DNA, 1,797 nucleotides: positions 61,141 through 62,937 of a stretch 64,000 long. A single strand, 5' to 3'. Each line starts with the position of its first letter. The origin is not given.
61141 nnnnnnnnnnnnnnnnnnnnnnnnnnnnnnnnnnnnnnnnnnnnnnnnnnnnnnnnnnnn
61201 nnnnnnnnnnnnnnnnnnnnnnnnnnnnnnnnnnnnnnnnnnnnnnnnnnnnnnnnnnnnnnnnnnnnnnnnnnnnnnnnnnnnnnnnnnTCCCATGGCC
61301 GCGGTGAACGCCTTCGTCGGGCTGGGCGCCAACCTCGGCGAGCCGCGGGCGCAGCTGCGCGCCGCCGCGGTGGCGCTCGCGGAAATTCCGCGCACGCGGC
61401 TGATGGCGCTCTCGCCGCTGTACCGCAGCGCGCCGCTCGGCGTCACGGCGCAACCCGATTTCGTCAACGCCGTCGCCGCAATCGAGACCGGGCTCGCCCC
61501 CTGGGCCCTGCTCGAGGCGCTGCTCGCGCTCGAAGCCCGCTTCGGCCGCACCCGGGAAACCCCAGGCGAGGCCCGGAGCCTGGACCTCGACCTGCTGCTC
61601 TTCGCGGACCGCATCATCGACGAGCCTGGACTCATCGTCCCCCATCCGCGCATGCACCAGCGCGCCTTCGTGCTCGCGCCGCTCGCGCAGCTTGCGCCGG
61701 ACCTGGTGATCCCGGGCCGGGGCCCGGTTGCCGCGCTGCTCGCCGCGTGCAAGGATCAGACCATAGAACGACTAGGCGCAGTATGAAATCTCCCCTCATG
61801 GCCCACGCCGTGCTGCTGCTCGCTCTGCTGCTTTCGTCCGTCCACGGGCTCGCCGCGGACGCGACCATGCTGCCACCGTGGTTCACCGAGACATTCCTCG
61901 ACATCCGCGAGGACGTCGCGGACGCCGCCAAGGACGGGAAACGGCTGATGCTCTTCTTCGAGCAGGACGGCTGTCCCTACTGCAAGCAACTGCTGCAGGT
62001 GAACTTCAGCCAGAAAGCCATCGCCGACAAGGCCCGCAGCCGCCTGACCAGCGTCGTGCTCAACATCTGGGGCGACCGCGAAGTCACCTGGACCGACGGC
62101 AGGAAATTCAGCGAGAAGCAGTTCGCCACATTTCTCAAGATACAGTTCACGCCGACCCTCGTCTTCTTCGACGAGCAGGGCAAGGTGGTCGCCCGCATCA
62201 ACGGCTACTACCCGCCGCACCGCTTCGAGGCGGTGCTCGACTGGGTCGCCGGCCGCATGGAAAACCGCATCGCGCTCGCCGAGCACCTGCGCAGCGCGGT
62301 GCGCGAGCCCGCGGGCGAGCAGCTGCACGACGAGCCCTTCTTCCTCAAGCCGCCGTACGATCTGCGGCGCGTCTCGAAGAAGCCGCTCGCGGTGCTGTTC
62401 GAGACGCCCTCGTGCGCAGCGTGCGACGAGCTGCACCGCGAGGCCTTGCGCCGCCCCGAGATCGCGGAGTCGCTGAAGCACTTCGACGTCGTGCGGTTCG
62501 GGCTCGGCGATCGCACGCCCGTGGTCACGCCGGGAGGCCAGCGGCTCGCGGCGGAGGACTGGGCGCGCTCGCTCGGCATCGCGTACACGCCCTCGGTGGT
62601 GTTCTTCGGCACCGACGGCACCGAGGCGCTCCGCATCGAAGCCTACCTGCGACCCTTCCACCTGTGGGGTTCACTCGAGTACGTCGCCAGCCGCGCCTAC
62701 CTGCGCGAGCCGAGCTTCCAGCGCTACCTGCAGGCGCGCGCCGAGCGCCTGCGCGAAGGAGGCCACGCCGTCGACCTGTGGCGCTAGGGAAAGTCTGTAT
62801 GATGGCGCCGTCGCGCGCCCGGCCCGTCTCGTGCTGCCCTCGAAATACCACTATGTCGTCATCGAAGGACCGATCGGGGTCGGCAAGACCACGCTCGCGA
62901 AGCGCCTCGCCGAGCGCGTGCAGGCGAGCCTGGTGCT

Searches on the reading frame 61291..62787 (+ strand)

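Call 36: search_protein_families(library=pfam, proteins=[window:61291-62787:+], max_evalue=0.00001)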
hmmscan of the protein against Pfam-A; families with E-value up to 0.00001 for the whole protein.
window:61291-62787:+ (498 aa): 2 families
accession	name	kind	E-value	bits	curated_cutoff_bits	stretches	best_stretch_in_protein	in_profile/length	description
PF13098.12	Thioredoxin_2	-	4.9e-38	130.1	27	2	212-316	1-104/104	Thioredoxin-like domain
PF13899.12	Thioredoxin_7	-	4.7e-12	46.3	27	1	204-294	5-82/83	Thioredoxin-like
